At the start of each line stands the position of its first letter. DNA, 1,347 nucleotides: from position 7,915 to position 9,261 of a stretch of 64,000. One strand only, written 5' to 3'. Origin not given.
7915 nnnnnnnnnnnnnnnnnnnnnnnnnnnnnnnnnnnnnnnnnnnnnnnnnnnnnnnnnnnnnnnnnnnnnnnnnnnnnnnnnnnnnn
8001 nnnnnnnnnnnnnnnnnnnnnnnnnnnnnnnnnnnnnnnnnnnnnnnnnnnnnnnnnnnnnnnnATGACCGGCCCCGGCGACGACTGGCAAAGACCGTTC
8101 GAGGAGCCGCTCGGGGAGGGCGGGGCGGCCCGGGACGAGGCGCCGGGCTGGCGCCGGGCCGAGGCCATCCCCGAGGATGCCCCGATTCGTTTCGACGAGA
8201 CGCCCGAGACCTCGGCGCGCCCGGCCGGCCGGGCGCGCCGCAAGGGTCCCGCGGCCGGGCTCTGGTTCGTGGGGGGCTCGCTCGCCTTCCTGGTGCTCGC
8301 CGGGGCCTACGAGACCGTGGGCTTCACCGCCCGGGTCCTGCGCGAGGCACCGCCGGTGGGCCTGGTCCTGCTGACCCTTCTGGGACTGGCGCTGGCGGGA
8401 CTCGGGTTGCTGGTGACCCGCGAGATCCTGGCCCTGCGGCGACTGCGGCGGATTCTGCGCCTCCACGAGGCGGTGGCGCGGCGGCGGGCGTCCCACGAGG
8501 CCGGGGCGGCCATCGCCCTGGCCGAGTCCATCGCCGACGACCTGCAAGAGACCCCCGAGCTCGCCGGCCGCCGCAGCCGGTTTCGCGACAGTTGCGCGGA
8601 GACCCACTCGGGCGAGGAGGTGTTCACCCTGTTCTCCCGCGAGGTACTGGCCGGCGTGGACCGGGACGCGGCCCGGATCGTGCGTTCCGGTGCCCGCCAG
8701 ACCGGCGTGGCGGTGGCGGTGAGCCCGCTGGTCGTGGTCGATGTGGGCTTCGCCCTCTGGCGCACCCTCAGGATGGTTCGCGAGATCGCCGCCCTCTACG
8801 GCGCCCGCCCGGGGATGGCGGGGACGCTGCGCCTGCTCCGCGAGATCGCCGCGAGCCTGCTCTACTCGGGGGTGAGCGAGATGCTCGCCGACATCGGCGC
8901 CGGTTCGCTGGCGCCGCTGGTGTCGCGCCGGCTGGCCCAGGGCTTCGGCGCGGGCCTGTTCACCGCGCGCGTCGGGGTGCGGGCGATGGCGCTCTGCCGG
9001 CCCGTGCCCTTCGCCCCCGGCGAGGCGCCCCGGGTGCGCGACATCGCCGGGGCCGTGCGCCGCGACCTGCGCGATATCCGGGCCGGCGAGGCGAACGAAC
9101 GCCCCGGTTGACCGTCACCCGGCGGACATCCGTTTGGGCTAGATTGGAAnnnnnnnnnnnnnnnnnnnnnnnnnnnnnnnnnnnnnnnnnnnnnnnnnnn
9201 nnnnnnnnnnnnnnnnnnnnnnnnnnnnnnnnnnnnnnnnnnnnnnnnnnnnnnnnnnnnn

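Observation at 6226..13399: Five-gene translationally coupled operon osmC–ycjX–ycjF–P-type ATPase–metK paralogue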

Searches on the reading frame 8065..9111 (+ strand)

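Call 8: search_protein_families(library=pfam, proteins=[window:8065-9111:+])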
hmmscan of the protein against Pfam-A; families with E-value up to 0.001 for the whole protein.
window:8065-9111:+ (348 aa): 1 family
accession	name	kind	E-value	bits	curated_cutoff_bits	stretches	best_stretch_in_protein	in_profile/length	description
PF05128.17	DUF697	-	2.4e-38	131.9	27.7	1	182-329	2-154/162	Domain of unknown function (DUF697)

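Call 9: search_protein_families(library=ncbifam, proteins=[window:8065-9111:+])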
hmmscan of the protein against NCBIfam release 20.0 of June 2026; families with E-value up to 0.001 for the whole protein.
window:8065-9111:+ (348 aa): 1 family
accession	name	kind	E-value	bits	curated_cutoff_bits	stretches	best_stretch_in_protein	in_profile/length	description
TIGR01620.2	hyp_HI0043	subfamily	9.8e-68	229.2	160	1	49-329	45-327/329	TIGR01620 family protein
